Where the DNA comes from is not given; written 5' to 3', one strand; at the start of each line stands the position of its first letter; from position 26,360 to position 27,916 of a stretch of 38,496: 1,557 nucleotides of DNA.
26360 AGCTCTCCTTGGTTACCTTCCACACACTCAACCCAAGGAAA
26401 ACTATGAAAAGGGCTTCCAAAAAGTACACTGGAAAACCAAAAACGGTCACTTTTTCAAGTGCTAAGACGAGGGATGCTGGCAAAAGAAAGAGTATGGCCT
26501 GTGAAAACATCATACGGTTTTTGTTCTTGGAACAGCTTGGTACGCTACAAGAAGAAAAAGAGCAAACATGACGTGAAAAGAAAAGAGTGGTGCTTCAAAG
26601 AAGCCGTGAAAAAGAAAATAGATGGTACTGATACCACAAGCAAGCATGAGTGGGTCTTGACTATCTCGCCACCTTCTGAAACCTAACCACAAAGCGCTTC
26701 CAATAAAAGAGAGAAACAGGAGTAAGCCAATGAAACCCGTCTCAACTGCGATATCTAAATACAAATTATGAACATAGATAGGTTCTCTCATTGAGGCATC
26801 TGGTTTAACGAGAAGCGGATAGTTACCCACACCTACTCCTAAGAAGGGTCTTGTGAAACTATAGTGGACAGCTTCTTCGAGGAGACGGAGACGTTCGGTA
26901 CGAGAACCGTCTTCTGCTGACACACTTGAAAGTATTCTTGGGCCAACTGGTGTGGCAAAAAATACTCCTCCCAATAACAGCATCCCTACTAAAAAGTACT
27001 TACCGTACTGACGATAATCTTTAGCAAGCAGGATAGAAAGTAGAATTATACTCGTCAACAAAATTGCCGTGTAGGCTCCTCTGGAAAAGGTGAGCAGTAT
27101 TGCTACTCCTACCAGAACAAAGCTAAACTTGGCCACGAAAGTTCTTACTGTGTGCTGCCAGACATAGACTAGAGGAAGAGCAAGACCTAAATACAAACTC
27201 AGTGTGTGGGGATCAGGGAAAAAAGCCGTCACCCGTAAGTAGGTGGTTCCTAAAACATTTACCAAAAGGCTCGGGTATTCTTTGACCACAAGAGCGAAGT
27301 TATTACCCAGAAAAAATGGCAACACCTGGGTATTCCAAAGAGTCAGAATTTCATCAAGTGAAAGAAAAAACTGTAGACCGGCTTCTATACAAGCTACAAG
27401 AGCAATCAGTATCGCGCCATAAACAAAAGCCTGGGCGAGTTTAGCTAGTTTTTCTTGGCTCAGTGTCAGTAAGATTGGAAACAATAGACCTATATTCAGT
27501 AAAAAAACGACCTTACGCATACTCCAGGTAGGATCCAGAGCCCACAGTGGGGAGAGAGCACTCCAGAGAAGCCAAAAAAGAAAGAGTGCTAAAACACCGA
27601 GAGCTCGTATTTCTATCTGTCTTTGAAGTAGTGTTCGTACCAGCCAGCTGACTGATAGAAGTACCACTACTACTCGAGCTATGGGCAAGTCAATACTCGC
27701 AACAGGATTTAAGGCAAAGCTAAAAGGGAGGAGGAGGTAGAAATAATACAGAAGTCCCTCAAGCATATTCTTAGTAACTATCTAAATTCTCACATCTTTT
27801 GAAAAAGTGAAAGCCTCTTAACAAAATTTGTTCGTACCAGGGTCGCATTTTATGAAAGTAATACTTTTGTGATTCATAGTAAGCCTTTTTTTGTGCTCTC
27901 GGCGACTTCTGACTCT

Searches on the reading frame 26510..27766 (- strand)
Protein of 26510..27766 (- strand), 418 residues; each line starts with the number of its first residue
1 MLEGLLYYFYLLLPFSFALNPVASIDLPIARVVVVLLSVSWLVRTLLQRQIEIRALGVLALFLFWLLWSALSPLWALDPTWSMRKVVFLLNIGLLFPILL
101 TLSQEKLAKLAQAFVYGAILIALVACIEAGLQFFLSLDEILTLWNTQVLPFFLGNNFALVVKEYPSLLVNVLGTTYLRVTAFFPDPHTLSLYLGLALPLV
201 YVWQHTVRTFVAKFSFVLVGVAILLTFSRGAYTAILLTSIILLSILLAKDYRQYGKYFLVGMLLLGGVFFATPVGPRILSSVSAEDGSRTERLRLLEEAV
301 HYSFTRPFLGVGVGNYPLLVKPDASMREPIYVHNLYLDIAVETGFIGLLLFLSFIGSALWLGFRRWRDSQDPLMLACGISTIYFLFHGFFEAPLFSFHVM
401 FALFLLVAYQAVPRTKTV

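Call 18: search_protein_families(library=pfam, proteins=[window:26510-27766:-], max_evalue=0.0001)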
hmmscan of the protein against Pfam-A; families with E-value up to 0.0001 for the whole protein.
window:26510-27766:- (418 aa): 1 family
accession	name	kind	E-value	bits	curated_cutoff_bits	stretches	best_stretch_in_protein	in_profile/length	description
PF04932.20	Wzy_C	-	1.5e-21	77.2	31.7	1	214-352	1-149/149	O-Antigen ligase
